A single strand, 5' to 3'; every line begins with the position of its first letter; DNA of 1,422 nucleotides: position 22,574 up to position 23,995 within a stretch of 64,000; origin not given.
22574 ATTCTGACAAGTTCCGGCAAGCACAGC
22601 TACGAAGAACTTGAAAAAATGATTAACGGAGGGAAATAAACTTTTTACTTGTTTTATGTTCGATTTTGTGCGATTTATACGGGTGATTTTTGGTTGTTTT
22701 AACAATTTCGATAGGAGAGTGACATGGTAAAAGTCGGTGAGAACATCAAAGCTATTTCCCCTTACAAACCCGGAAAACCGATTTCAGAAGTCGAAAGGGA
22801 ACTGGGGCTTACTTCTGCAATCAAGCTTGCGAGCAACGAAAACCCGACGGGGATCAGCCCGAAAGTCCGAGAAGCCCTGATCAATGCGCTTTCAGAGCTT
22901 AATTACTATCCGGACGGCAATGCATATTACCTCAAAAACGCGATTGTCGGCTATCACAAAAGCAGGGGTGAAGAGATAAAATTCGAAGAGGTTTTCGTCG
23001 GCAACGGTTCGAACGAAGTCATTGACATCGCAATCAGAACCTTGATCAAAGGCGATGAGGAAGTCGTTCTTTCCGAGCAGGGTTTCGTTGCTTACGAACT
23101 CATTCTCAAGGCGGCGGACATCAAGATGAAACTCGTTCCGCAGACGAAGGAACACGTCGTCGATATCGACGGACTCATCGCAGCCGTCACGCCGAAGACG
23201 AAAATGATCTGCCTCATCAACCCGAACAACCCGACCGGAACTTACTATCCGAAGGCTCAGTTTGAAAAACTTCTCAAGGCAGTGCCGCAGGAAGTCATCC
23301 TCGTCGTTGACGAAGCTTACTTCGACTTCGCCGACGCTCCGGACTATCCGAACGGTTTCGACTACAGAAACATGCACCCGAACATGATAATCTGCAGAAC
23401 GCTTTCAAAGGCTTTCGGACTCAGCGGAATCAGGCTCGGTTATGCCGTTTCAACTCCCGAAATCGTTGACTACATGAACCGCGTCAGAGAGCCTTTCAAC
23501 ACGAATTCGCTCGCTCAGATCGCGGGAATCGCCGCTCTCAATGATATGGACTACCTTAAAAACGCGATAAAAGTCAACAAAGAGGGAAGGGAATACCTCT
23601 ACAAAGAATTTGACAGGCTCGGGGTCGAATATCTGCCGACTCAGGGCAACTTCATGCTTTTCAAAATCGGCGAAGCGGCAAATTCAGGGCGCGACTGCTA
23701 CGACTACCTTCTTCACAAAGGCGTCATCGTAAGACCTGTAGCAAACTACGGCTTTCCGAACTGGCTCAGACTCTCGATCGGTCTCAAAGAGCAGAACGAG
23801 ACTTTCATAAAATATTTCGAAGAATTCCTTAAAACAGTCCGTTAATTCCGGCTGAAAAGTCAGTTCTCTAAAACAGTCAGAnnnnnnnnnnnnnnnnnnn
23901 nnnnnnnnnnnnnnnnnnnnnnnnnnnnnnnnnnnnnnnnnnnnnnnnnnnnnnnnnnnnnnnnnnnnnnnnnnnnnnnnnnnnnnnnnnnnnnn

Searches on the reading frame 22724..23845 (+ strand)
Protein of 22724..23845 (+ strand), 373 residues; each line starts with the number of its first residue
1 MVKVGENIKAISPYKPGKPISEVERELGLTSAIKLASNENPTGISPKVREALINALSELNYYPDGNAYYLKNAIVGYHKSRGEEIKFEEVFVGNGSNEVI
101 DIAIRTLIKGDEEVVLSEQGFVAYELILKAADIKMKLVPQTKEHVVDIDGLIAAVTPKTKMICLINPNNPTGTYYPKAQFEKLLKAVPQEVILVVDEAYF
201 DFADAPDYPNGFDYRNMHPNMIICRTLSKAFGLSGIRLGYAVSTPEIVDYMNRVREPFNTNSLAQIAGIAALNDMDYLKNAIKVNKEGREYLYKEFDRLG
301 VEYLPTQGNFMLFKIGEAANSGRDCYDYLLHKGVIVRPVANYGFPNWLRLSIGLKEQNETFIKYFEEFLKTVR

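Call 69: search_protein_families(library=ncbifam, max_evalue=1e-10, proteins=[window:22724-23845:+])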
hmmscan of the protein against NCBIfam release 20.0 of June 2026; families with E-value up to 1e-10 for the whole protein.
window:22724-23845:+ (373 aa): 57 families (the best 25 are shown)
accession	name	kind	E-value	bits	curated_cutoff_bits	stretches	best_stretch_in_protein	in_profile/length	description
TIGR01141.1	hisC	equivalog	1.5e-97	326.6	276.55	1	6-367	2-348/349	histidinol-phosphate transaminase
NF003496.0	PRK05166.1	equivalog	7.9e-84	281.5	540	1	5-369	11-370/373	histidinol-phosphate transaminase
NF002878.0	PRK03321.1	subfamily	6.1e-82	275.2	374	1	4-370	5-350/352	histidinol-phosphate transaminase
NF002877.0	PRK03317.1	equivalog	7.3e-62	209.3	409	1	31-371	32-369/374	histidinol-phosphate transaminase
NF006014.0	PRK08153.1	equivalog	4.9e-59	200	510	1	23-372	26-367/370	pyridoxal phosphate-dependent aminotransferase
TIGR01140.1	L_thr_O3P_dcar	equivalog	2.9e-55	187.7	290.55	1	32-363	19-328/331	threonine-phosphate decarboxylase CobD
NF002726.0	PRK02610.1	equivalog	4.1e-54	183.9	391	1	8-370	9-370/374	histidinol-phosphate transaminase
NF006580.0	PRK09105.1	subfamily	2.9e-49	167.9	444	1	30-370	46-372/375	pyridoxal phosphate-dependent aminotransferase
NF051461.1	pyoverd_PtaA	equivalog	1e-46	159.3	500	1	30-366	34-357/359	pyoverdine biosynthesis transaminase PtaA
NF041364.1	GntC_guanitoxin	equivalog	2.5e-39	135.2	415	1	43-357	15-344/356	guanitoxin biosynthesis PLP-dependent (S)-gamma-hydroxy-L-arginine cyclodehydratase GntC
NF041091.1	asp_aminotase_Arch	equivalog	1.2e-35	123.1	550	1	45-369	42-375/376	aspartate aminotransferase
NF006225.0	PRK08354.1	equivalog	6.6e-34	117.7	288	1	88-368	61-315/318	putative aminotransferase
NF005915.1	PRK07908.1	equivalog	3.2e-32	112.2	360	1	34-364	16-330/332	Rv2231c family histidinol phosphate aminotransferase CobC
NF004870.0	PRK06225.1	equivalog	3.6e-32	111.6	351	1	32-372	30-377/380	pyridoxal phosphate-dependent aminotransferase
NF005305.0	PRK06836.1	equivalog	1.1e-31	110.4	376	1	40-368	48-390/396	pyridoxal phosphate-dependent aminotransferase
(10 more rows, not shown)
